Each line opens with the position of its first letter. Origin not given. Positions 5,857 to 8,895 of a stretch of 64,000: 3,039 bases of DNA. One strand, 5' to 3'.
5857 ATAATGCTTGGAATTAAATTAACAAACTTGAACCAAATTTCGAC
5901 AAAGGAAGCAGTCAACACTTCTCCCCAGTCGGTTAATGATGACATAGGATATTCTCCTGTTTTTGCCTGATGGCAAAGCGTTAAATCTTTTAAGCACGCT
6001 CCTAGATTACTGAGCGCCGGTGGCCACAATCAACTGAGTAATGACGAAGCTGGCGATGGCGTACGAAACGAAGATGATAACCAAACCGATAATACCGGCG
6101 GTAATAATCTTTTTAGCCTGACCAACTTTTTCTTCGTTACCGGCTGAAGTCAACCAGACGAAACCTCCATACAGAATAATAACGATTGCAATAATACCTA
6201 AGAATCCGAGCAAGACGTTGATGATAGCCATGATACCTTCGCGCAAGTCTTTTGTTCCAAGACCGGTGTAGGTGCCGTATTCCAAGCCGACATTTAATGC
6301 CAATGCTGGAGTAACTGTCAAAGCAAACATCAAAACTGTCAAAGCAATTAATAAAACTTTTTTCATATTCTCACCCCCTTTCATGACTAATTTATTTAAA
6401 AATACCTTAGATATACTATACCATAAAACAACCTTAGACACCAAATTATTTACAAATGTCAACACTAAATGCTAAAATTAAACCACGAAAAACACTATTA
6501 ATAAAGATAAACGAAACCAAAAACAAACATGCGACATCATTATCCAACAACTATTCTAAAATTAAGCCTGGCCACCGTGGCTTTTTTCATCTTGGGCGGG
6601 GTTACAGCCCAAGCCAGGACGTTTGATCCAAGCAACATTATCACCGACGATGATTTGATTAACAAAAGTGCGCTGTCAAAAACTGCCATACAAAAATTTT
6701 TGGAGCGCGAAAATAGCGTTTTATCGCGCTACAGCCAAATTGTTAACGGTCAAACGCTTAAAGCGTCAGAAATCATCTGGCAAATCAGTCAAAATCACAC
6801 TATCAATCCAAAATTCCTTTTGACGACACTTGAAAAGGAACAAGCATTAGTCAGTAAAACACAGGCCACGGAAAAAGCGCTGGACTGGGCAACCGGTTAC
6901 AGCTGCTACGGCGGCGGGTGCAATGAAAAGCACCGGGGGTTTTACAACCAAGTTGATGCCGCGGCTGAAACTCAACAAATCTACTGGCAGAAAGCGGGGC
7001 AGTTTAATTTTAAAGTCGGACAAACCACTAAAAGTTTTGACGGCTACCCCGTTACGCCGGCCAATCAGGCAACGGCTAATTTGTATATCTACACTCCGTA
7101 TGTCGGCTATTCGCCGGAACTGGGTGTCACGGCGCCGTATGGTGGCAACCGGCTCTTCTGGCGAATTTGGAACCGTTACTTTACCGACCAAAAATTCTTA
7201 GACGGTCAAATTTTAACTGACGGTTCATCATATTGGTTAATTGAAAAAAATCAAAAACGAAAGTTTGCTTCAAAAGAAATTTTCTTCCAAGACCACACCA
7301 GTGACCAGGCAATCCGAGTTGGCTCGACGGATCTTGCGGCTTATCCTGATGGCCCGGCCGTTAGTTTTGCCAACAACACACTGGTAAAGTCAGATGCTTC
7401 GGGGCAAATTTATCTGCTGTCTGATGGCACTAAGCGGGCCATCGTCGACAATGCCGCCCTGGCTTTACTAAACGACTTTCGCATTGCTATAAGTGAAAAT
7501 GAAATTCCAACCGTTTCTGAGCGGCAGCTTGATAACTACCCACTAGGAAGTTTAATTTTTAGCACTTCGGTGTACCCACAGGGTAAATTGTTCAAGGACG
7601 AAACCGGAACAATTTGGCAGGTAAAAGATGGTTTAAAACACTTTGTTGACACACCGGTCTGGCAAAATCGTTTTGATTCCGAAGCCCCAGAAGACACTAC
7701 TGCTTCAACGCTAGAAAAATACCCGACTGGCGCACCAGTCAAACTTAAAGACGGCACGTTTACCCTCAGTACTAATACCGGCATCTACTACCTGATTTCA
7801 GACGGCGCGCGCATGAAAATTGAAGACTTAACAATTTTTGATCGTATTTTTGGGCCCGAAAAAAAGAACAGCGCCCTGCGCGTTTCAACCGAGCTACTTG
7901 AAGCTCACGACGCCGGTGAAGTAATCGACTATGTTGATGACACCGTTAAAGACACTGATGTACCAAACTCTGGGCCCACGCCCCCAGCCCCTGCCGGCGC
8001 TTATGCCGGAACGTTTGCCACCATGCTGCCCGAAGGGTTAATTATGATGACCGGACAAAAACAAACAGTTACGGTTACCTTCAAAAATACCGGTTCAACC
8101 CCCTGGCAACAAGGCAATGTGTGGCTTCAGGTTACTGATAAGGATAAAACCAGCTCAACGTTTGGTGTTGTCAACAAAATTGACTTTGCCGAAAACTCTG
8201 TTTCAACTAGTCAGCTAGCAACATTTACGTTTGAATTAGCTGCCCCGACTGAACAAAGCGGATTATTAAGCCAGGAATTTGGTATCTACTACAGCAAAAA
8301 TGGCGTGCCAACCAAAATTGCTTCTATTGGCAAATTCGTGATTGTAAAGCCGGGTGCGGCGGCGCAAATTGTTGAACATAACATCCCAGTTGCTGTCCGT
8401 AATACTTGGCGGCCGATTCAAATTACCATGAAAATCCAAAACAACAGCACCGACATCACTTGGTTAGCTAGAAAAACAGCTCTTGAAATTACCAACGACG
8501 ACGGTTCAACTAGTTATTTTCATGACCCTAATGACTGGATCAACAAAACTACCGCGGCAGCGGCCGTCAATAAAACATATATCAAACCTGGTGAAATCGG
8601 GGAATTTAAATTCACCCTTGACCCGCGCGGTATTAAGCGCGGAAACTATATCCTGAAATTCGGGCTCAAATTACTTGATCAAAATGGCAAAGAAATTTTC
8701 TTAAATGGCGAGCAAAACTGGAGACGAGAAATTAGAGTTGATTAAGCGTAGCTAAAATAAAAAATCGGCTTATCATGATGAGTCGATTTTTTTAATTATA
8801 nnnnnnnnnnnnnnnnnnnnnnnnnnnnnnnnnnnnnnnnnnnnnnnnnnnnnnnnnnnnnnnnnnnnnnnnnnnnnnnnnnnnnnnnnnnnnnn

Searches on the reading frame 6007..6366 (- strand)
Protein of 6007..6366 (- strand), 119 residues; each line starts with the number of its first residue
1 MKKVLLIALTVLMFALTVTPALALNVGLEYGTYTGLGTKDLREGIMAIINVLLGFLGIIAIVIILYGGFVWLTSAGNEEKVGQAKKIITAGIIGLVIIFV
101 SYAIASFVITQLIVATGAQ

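Call 9: search_protein_families(library=pfam, proteins=[window:6007-6366:-], max_evalue=0.001)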
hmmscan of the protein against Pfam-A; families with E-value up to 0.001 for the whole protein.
window:6007-6366:- (119 aa): 1 family
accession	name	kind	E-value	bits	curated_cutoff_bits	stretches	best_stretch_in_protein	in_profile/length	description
PF18895.5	T4SS_pilin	-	1.6e-08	34.9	26.6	1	43-108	7-71/71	Type IV secretion system pilin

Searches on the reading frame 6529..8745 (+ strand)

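Call 9: search_protein_families(library=pfam, proteins=[window:6529-8745:+], max_evalue=0.001)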
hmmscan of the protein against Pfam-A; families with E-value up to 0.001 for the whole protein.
window:6529-8745:+ (738 aa): 2 families
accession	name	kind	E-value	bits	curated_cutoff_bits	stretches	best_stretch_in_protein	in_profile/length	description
PF05108.18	T7SS_ESX1_EccB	-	2.3e-05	23.7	27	1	276-468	64-241/474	Type VII secretion system ESX-1, transport TM domain B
PF16158.11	N_BRCA1_IG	-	0.00017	22.5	28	0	500-577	2-82/108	Ig-like domain from next to BRCA1 gene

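Call 78: search_protein_families(library=ncbifam, proteins=[window:6529-8745:+], max_evalue=0.001)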
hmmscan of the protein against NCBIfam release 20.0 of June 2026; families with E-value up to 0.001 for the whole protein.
window:6529-8745:+ (738 aa): 0 families
